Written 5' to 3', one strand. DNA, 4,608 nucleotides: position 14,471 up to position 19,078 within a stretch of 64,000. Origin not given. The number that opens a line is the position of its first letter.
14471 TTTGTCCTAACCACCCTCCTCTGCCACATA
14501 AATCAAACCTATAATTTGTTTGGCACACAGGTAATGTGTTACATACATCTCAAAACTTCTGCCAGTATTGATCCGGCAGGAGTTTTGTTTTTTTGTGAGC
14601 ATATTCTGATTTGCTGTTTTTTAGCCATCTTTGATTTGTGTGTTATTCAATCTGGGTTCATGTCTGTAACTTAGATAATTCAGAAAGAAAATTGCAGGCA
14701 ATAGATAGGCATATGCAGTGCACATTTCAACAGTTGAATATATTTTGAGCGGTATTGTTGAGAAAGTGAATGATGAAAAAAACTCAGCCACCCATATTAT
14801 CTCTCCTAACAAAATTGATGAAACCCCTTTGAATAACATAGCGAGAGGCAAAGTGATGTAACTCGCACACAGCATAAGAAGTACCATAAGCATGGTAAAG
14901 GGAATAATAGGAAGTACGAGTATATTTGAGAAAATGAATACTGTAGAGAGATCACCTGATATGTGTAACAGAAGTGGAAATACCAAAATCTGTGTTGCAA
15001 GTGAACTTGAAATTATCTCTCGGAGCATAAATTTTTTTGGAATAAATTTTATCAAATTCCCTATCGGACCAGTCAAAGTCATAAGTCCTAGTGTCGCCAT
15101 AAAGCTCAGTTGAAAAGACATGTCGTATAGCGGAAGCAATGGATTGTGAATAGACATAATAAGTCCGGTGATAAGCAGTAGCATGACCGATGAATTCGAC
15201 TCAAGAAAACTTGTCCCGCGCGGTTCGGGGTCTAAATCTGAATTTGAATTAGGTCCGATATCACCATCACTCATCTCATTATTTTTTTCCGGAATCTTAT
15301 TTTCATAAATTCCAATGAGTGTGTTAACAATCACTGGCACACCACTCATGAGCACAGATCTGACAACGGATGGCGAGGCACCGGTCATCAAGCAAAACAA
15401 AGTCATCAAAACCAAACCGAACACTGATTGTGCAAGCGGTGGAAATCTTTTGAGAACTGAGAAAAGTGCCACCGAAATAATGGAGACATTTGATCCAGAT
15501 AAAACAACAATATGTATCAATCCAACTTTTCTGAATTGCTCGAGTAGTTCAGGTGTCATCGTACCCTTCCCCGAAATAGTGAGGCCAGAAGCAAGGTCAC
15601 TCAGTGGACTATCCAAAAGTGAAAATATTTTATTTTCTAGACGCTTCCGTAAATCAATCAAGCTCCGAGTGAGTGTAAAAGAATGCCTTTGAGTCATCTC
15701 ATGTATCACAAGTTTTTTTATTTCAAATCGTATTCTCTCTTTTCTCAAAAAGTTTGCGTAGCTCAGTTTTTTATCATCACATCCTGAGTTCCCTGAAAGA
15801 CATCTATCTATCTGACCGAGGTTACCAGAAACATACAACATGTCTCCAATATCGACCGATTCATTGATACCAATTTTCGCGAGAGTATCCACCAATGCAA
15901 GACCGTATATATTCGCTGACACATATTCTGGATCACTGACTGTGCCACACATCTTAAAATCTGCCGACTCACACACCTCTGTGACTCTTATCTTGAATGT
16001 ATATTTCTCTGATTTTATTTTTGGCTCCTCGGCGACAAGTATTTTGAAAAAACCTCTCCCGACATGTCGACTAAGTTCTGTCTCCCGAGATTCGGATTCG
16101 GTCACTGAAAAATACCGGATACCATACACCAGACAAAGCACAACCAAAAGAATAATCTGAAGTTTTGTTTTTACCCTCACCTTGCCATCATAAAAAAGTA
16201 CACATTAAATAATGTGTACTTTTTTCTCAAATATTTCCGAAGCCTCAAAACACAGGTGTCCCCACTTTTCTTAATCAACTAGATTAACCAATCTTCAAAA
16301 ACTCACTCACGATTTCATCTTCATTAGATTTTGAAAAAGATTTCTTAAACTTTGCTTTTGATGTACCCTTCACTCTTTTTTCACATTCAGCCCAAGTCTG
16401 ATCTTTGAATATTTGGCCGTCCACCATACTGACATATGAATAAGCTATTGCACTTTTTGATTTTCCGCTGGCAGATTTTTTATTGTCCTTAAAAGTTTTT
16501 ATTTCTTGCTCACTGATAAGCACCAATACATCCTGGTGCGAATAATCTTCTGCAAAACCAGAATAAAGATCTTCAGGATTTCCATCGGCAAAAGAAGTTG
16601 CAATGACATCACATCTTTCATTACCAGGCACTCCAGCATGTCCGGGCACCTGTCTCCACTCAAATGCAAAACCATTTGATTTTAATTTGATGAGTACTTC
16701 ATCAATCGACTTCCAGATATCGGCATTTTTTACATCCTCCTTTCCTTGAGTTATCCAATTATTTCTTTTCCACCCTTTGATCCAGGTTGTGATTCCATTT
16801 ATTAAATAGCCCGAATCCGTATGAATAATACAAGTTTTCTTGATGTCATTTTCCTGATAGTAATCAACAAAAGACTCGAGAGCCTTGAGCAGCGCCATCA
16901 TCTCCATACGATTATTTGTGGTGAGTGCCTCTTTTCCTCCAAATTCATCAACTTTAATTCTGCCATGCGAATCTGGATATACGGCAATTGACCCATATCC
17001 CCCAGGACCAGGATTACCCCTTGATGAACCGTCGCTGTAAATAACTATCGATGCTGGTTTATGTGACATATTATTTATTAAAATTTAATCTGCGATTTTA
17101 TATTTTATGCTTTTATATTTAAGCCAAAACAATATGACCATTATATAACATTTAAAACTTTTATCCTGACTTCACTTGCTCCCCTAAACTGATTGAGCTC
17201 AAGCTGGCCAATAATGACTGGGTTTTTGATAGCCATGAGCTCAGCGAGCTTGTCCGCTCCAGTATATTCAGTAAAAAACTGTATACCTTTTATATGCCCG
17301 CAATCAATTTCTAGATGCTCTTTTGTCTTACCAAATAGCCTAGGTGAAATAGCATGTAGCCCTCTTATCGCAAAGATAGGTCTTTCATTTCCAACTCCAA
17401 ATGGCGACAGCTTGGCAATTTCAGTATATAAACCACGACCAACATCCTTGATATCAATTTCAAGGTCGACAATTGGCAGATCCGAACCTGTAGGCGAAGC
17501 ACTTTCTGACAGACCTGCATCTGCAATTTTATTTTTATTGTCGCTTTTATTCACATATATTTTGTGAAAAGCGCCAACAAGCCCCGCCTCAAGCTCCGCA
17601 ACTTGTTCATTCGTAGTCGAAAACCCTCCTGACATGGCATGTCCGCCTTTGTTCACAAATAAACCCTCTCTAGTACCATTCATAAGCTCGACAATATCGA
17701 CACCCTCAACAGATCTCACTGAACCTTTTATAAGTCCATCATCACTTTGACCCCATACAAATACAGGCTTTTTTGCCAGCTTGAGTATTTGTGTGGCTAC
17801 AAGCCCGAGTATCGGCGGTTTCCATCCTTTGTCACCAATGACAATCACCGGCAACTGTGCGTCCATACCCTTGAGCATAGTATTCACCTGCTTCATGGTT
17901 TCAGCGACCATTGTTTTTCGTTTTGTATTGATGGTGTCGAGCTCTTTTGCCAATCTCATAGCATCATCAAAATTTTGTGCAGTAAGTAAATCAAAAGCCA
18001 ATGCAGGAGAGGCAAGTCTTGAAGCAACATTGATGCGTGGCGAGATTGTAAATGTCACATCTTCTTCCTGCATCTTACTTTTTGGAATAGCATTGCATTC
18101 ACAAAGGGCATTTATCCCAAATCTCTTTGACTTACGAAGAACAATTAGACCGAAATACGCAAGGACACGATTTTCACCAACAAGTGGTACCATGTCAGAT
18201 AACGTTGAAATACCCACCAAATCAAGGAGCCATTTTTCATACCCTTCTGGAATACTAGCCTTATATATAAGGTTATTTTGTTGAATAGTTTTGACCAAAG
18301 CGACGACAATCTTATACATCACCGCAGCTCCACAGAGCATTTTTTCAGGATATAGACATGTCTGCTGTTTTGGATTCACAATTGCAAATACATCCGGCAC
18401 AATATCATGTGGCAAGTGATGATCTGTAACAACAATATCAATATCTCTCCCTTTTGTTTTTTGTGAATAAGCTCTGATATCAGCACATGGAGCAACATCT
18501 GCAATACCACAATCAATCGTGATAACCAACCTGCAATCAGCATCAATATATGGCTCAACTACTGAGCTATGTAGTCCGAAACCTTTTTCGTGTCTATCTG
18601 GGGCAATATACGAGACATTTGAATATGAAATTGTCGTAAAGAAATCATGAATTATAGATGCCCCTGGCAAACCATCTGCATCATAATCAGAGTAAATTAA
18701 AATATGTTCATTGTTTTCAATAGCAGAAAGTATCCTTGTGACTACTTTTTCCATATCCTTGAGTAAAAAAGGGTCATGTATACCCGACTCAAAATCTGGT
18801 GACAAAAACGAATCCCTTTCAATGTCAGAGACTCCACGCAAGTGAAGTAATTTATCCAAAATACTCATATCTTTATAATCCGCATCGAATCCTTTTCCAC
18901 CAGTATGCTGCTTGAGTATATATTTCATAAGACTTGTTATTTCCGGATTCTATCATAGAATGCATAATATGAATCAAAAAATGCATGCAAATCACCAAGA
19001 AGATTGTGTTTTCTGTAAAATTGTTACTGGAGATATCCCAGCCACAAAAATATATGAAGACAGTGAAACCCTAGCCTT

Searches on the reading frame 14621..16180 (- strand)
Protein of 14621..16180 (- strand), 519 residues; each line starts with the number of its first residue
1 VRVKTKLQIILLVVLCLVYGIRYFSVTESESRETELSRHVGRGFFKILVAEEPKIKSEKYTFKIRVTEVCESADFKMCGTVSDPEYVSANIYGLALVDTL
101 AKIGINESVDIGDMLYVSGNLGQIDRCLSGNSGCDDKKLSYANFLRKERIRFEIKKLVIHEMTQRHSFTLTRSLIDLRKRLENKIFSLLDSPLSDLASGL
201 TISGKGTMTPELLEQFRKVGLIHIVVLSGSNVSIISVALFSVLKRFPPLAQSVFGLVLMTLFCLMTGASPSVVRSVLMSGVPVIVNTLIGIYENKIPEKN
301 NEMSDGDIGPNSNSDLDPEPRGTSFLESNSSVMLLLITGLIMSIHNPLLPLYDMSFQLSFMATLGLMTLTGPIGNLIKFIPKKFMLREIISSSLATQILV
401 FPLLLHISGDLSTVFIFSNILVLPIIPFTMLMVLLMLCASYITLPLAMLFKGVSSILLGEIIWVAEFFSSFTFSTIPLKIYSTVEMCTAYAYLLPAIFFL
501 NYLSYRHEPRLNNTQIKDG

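Call 70: search_protein_families(library=pfam, proteins=[window:14621-16180:-], max_evalue=0.00001)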
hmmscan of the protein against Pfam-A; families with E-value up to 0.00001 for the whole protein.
window:14621-16180:- (519 aa): 1 family
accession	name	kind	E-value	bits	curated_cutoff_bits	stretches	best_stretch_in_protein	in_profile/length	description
PF03772.21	Competence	-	1.2e-36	126.9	23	2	329-499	98-266/270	Competence protein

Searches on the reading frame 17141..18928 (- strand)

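Call 70: search_protein_families(library=pfam, proteins=[window:17141-18928:-], max_evalue=0.00001)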
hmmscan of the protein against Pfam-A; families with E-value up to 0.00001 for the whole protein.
window:17141-18928:- (595 aa): 3 families
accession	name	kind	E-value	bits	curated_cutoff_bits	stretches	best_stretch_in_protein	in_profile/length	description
PF17768.7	RecJ_OB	-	2e-16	60.5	27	1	487-591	1-105/107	RecJ OB domain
PF01368.27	DHH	-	2.8e-15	57.1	28.1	1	75-213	1-104/125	DHH family, N-terminal domain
PF02272.25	DHHA1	-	7.7e-09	36.4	25.9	1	361-445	4-91/102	DHHA1 domain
